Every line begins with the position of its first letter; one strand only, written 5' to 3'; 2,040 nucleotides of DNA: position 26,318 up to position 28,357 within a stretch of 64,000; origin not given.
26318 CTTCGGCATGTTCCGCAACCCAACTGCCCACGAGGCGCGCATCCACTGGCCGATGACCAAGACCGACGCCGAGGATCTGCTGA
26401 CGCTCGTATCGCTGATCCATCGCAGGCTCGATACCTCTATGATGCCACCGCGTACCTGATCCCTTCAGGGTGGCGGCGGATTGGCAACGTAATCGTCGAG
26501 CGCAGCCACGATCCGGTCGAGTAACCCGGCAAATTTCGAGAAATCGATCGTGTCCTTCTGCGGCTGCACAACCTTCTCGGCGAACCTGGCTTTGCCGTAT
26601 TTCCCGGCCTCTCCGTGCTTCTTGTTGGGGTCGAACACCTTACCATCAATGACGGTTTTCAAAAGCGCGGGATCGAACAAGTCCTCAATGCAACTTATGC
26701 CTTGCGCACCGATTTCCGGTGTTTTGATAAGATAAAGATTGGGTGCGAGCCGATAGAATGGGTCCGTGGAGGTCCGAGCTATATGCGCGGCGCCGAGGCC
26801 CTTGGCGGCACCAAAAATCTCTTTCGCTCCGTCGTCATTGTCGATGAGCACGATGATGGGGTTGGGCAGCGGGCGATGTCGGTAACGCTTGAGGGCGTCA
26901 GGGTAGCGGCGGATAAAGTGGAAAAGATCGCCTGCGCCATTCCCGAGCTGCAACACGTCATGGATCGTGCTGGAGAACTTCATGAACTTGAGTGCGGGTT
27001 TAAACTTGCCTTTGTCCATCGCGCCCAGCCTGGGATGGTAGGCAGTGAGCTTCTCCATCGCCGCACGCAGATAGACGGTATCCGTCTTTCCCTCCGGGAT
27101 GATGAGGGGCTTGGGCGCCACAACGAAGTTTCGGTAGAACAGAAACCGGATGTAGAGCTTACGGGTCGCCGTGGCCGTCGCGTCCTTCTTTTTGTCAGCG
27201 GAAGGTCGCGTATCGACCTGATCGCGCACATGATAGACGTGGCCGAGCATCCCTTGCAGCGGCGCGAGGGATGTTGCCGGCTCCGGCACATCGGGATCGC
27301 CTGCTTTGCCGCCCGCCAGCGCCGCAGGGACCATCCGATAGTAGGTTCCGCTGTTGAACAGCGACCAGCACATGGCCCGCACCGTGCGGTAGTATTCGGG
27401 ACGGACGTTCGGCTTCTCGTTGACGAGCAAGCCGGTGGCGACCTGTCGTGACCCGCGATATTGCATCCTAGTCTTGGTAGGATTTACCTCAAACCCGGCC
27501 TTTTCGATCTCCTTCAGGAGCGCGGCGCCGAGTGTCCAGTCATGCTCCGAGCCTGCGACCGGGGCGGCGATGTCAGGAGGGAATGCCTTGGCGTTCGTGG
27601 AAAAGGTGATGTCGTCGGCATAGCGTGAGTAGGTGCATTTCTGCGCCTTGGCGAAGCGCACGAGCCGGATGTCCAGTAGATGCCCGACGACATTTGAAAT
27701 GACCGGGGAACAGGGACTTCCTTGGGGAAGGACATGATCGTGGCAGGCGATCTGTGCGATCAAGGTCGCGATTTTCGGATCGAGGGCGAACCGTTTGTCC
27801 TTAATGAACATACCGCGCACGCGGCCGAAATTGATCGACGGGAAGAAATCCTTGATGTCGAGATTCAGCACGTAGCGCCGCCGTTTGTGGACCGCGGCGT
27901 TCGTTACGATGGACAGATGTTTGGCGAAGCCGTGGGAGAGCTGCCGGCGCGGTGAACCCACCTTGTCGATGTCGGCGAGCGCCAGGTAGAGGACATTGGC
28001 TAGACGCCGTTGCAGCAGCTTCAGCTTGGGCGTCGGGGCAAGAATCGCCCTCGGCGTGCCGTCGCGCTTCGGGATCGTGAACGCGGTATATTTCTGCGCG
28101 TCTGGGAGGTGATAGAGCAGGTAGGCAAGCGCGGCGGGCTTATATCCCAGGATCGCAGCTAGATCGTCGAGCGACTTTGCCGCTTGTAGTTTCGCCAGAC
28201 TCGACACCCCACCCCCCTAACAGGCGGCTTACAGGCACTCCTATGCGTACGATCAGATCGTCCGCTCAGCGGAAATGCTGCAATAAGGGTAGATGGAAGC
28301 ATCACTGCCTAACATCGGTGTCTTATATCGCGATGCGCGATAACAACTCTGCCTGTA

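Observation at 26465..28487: Retron-type RT fused to a TOPRIM domain, with a candidate msr/msd (a1/a2 inverted repeat) and no separate effector gene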

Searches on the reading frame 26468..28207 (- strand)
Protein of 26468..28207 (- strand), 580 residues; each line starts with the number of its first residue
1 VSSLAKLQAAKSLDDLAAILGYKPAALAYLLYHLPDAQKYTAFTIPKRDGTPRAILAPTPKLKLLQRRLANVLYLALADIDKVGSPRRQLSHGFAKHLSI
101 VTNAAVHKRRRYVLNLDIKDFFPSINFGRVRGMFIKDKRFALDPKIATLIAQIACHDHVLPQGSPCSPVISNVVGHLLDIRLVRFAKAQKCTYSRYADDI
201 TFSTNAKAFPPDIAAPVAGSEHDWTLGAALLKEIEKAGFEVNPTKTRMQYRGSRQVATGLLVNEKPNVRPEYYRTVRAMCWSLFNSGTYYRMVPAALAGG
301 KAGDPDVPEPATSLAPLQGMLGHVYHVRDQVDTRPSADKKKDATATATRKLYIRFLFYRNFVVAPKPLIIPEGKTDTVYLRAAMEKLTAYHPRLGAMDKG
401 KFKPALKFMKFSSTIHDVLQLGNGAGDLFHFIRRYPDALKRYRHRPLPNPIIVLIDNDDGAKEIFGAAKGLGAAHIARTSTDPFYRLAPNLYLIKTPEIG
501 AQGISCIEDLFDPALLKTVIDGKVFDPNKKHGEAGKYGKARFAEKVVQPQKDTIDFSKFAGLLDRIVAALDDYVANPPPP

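Call 3: search_protein_families(library=pfam, proteins=[window:26468-28207:-], max_evalue=0.01)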
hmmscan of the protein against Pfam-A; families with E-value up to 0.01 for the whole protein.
window:26468-28207:- (580 aa): 1 family
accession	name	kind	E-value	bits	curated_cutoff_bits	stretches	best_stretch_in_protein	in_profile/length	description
PF00078.32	RVT_1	-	1.5e-20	74.3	29.6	1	45-250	1-193/205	Reverse transcriptase (RNA-dependent DNA polymerase)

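Call 4: search_protein_families(library=padloc, proteins=[window:26468-28207:-], max_evalue=0.01)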
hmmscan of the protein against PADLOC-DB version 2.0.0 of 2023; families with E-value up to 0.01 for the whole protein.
window:26468-28207:- (580 aa): 63 families (the best 25 are shown)
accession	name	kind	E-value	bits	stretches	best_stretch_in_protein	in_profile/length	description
PDLC02966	RT-Toprim_I-C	-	3.2e-215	713.9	1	1-575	6-553/568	single gene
PDLC02963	RT-Toprim_I-C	-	3.4e-214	710.5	1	1-574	1-549/552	single gene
PDLC02964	RT-Toprim_I-C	-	1.7e-136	454.2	1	6-573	2-552/554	single gene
PDLC02967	RT-Toprim_I-C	-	5.1e-136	452.7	1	6-573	2-548/549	single gene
PDLC02961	RT-TIR_XII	-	8.7e-101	336.2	1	4-287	8-277/475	single gene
PDLC02962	RT-TIR_XII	-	4e-99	330.6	1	5-331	9-317/478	single gene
PDLC02959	RT-Protease_XI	-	6.3e-97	323.6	1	5-331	3-307/510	single gene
PDLC02960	RT-Protease_XI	-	3.3e-96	321.3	1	6-330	2-303/506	single gene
PDLC02965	RT-Toprim_I-C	-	3.5e-89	298.1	1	15-386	3-348/529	single gene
PDLC02968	RT-Toprim_I-C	-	6.1e-89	297.3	1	15-385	3-346/529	single gene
PDLC02956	RT_XIII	-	6.3e-66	221.3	1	6-327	109-408/469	-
PDLC02946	RT_III-A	-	1.9e-58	196.2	1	14-278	38-274/330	-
PDLC02942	RT_III-A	-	2.2e-53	179.5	1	14-280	46-284/341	-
PDLC02943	RT_III-A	-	6.6e-53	177.7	1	13-289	25-274/322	-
PDLC02941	RT_II-A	-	1.1e-52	177.2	1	5-287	8-263/309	-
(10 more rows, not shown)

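Call 5: search_protein_families(library=ncbifam, proteins=[window:26468-28207:-], max_evalue=0.01)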
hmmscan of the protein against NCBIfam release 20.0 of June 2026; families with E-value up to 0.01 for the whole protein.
window:26468-28207:- (580 aa): 6 families
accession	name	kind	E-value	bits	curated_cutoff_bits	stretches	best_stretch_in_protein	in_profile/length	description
NF038237.1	retron_Ec67_fus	exception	8.9e-206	684.7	450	1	4-573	1-572/572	retron Ec67 family RNA-directed DNA polymerase/endonuclease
NF042941.1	Retron_TIR_antiphage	equivalog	4.5e-86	289.5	600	1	12-289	1-271/464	TIR domain-containing anti-phage reverse transcriptase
NF038233.2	retron_St85_RT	exception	3.2e-51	174.3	235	1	16-286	3-256/289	retron St85 family RNA-directed DNA polymerase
TIGR04416.1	group_II_RT_mat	equivalog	1.5e-12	47.3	300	1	38-208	51-224/353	group II intron reverse transcriptase/maturase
NF041746.1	Drt2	equivalog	2e-08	33.9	390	1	156-207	220-271/416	antiviral reverse transcriptase Drt2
NF041747.1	Drt3a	equivalog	2.4e-06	27.2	200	1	103-207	103-209/412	antiviral reverse transcriptase Drt3a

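Call 17: search_solved_structures(query=window:26468-28207:-, show_alignments=1, max_evalue=0.001)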
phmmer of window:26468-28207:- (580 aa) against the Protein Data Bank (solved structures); distinct sequences matched with E-value up to 0.001: 16.
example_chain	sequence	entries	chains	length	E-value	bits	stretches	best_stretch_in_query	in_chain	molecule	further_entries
9i2f_C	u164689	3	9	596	1.5e-104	353.8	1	2-568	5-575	Retron Ec67 protein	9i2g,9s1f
9lm3_A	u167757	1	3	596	1.5e-104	353.8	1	2-568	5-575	Retron Ec67 protein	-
7v9u_A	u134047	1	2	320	9.8e-27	97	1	23-284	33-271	RNA-directed DNA polymerase from retron EC86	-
7v9x_A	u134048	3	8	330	1.1e-26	96.8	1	23-284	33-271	RNA-directed DNA polymerase from retron EC86 | Retron Ec86 reverse transcriptase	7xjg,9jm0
8qbk_A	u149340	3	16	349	1.3e-26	96.5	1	23-284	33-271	Retron Ec86 reverse transcriptase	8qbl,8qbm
36ht_A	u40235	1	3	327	6.9e-17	64.5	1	38-232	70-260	Retron-Kva2 Reverse Transcriptase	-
9n69_E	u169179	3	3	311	1.3e-16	63.6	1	22-208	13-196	RNA-directed DNA polymerase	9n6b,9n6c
9kjx_A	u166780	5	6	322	6.7e-16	61.2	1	15-266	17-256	RNA-directed DNA polymerase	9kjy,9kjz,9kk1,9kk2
9l7p_E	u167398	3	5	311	7.5e-16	61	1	15-266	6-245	Retron St85 family RNA-directed DNA polymerase | Retron I-A Ec78 reverse transcriptase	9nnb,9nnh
9e8z_H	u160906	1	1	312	3e-15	59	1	36-207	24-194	Retron Ec83 reverse transcriptase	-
9vhe_A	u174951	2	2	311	2.4e-14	56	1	16-265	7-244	Retron Ec78 reverse transcriptase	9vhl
22et_A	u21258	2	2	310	6.9e-12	47.9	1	33-209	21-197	Retron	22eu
8bgj_A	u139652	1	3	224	5.4e-09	38.4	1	109-210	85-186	RNA-directed DNA polymerase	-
7kft_D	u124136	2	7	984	1.1e-05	27.5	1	4-179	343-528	Cas6-RT-Cas1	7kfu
23or_A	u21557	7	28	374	3.3e-05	25.9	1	114-204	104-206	Retron Eco8 reverse transcriptase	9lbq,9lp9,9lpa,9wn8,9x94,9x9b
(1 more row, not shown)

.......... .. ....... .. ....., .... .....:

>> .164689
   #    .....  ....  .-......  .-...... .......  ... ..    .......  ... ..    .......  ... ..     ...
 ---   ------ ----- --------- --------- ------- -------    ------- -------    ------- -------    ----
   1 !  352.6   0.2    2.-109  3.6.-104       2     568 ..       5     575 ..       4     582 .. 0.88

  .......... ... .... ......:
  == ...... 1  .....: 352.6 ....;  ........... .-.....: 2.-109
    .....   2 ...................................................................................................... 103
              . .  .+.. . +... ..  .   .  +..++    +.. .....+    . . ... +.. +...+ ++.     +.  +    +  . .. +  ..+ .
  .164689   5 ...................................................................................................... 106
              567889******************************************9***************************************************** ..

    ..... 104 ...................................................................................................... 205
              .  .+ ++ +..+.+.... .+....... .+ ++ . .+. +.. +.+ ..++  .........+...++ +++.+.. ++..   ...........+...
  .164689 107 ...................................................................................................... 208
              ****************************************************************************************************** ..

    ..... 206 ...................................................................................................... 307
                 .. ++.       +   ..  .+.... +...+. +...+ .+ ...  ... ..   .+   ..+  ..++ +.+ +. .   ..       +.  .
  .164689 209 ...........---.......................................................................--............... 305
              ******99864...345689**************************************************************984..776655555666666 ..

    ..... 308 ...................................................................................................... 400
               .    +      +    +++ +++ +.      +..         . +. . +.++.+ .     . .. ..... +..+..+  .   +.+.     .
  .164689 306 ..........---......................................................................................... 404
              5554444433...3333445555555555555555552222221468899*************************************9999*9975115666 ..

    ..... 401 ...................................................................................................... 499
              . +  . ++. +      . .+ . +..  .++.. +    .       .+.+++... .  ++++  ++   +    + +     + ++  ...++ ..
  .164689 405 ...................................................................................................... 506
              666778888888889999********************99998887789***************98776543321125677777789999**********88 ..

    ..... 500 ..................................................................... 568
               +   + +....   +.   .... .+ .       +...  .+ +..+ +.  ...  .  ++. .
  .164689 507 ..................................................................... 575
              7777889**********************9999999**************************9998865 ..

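Call 18: search_dna_similar(query=window:26468-28207:-, collection=plasmids, mode=protein, max_rows=30)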
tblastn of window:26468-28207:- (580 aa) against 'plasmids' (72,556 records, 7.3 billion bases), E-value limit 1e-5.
Records with a match: 217; places in all: 225; records where one place covers at least 80% of the query: 18.
Best place of each record, by identity: <60% 217.
By first word of the organism name: Escherichia 23; Bacillus 20; Enterococcus 19; Klebsiella 15; Acinetobacter 14; Staphylococcus 12; Aeromonas 9; Rhizobium 8; Clostridium 8; Alteromonas 7; and 57 more.
By predicted mobility (MOB-suite, as given by PLSDB): non-mobilizable 110; mobilizable 67; conjugative 40.
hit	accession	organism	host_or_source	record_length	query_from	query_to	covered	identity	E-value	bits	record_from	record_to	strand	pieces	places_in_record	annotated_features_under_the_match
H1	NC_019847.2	Sinorhizobium meliloti GR4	-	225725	1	580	100%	46.1%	4e-151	488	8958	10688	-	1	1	retron Ec67 family RNA-directed DNA polymerase/endonuclease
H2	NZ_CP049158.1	Caballeronia sp. SBC1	whole organism,soil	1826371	1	579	100%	42.2%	2e-63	447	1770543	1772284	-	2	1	none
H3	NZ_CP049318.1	Caballeronia sp. SBC2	whole organism,soil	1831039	1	579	100%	42.2%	2e-63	447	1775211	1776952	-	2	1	none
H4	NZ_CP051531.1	Shewanella baltica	fish gut,Atlantic Mackerel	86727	1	573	99%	37.8%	1e-115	385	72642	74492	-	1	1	retron Ec67 family RNA-directed DNA polymerase/endonuclease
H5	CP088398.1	Escherichia coli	Homo sapiens,blood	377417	4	567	97%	38.3%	5e-112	375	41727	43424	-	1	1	retron Ec67 family RNA-directed DNA polymerase/endonuclease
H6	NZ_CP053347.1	Sphingomonas sp. AP4-R1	Malus prunifolia (crab apple),cell ...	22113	4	570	98%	37.9%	1e-109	367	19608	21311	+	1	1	retron Ec67 family RNA-directed DNA polymerase/endonuclease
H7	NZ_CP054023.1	Rhizobium indicum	Pisum sativum l. (pea),Pure culture,Pea ...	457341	4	576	99%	37.2%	9e-99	336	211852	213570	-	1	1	retron Ec67 family RNA-directed DNA polymerase/endonuclease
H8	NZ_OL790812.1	Proteus mirabilis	-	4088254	1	573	99%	36.5%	6e-106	357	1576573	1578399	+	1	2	none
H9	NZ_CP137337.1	Proteus mirabilis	Homo sapiens,ascites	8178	3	573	98%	36.0%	8e-106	357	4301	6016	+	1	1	retron Ec67 family RNA-directed DNA polymerase/endonuclease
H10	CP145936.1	Providencia rettgeri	Homo sapiens,urine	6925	3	573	98%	35.7%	2e-99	338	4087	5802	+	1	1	record has no annotation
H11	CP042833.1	Enterococcus faecium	Homo sapiens,cell culture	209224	3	566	97%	34.3%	2e-91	315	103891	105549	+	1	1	none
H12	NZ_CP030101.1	Listeria monocytogenes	Environment,water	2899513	1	573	99%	33.2%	2e-85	297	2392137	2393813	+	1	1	none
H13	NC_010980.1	Enterococcus faecium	-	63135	3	573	98%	33.3%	7e-93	319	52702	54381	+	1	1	retron Ec67 family RNA-directed DNA polymerase/endonuclease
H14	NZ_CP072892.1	Enterococcus hirae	stream/river surface water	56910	3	573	98%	33.3%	9e-93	319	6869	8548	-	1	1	retron Ec67 family RNA-directed DNA polymerase/endonuclease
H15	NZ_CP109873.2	Bacillus cereus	pepper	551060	40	573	92%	35.3%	6e-92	317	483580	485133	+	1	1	retron Ec67 family RNA-directed DNA polymerase/endonuclease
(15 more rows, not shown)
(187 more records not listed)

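Call 19: find_homologous_proteins(query=window:26468-28207:-, max_evalue=1e-50)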
Query window:26468-28207:- (580 aa): 5796 proteins with E <= 1e-50 among 8000 candidates; the best 120 are listed.
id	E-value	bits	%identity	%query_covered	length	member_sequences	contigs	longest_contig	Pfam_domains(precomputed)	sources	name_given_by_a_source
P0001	0.0e+0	1321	100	100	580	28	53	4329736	PF00078.33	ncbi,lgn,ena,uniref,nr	ncbi:retron Ec67 family RNA-directed DNA polymerase/endonuclease [Sphingobium yanoikuyae]|uniref:RNA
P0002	0.0e+0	1199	90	100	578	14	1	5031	PF00078.33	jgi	jgi:retron-type reverse transcriptase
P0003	0.0e+0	1199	89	100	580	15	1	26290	PF00078.33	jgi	-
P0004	0.0e+0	1195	91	100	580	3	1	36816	PF00078.33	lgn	-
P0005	0.0e+0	1193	90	100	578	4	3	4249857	PF00078.33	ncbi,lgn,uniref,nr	ncbi:retron Ec67 family RNA-directed DNA polymerase/endonuclease [Sphingobium sp. TKS]|uniref:retron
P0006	0.0e+0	1191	89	100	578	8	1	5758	PF00078.33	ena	-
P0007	0.0e+0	1189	90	100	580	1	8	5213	PF00078.33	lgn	-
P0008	0.0e+0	1185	88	100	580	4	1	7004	PF00078.33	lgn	-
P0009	0.0e+0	1173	88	100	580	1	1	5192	PF00078.33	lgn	-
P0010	0.0e+0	1170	88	100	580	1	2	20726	PF00078.33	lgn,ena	-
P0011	0.0e+0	1170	87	100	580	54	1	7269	PF00078.33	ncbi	-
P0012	0.0e+0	1166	87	100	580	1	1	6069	PF00078.33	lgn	-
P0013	0.0e+0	1165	87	100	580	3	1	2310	PF00078.33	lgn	-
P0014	0.0e+0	1158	87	100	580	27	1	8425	PF00078.33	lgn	-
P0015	0.0e+0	1139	85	100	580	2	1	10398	PF00078.33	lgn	-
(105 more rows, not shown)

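Call 22: find_related_loci(query=A1, collection=genome_contigs, flank=1500)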
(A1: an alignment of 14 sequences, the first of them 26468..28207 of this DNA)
Query A1 (580 aa) in genome_contigs; peptide patterns used: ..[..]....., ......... (x = any residue, [..] = any of these).
600 stretches matched a pattern (row limit reached: there are more); 583 encode a relative of the query (tblastn E <= 1e-3); the best 80 are kept; 80 distinct loci.
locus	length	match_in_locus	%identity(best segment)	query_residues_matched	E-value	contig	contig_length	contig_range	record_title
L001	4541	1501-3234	90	1-580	0e+0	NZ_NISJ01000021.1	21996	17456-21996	Sphingopyxis witflariensis strain DSM 14551 NODE_21_length_21996_cov_35.8281, whole genome shotgun sequence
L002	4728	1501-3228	88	1-576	0e+0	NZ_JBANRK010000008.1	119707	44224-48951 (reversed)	Sphingobium mellinum strain DSM 7458 NODE_8_length_119707_cov_241.138803, whole genome shotgun sequence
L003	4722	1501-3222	84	1-574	0e+0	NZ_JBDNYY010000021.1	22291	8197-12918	MAG: Gluconobacter sp. isolate WK038_bin.2 NODE_346_length_22291_cov_119.136625, whole genome shotgun sequence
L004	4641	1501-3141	89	30-576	0e+0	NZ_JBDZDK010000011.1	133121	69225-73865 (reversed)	Sphingomonas silueang strain VNH70 contig11, whole genome shotgun sequence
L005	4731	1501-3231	60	1-577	0e+0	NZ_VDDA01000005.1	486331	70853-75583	Methylobacterium terricola strain 17Sr1-39 contig5, whole genome shotgun sequence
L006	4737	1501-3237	59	1-580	0e+0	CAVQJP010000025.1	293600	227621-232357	MAG: uncultured Alphaproteobacteria bacterium isolate MFD10064.bin.1.16 genome assembly, contig: contig_4377, whole geno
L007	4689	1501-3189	53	1-577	0e+0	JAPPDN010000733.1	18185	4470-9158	MAG: Candidatus Poribacteria bacterium isolate IRC4_bin_27 NODE_1900_length_18185_cov_6.0604, whole genome shotgun seque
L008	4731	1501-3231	52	1-573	0e+0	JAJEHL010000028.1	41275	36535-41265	MAG: Candidatus Latescibacterota bacterium isolate p16x60bins.49 k141_814754, whole genome shotgun sequence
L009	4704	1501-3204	54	1-573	0e+0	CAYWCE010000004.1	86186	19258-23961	MAG TPA_asm: uncultured Hyphomicrobiales bacterium isolate SRP170004_co1_570 genome assembly, contig: NODE_301_length_86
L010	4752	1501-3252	50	1-575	0e+0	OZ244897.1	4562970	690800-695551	MAG: Candidatus Latescibacterota bacterium isolate bebbca53-b648-47a2-9af5-4758833bd7f0 genome assembly, chromosome: 1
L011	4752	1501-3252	51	1-573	0e+0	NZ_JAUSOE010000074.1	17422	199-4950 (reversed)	MAG: Brevundimonas sp. isolate E21_concoct.bin.33 E21_k141_305139, whole genome shotgun sequence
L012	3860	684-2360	50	1-573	1e-180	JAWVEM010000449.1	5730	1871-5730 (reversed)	MAG: Blastocatellia bacterium isolate BP_43 scaffold_124657, whole genome shotgun sequence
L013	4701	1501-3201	47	1-576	2e-173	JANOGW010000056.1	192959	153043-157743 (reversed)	MAG: Pseudorhodobacter sp. isolate SOY_64_metabat_107 SOY_64_k141_1141371, whole genome shotgun sequence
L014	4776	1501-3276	48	4-579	6e-173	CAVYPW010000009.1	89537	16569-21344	MAG: uncultured Alphaproteobacteria bacterium isolate MFD05512.bin.1.45 genome assembly, contig: contig_47715, whole gen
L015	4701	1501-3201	48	1-575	3e-171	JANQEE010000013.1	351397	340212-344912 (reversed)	MAG: Minwuiaceae bacterium isolate PL23a_bin.115 k99_2577910, whole genome shotgun sequence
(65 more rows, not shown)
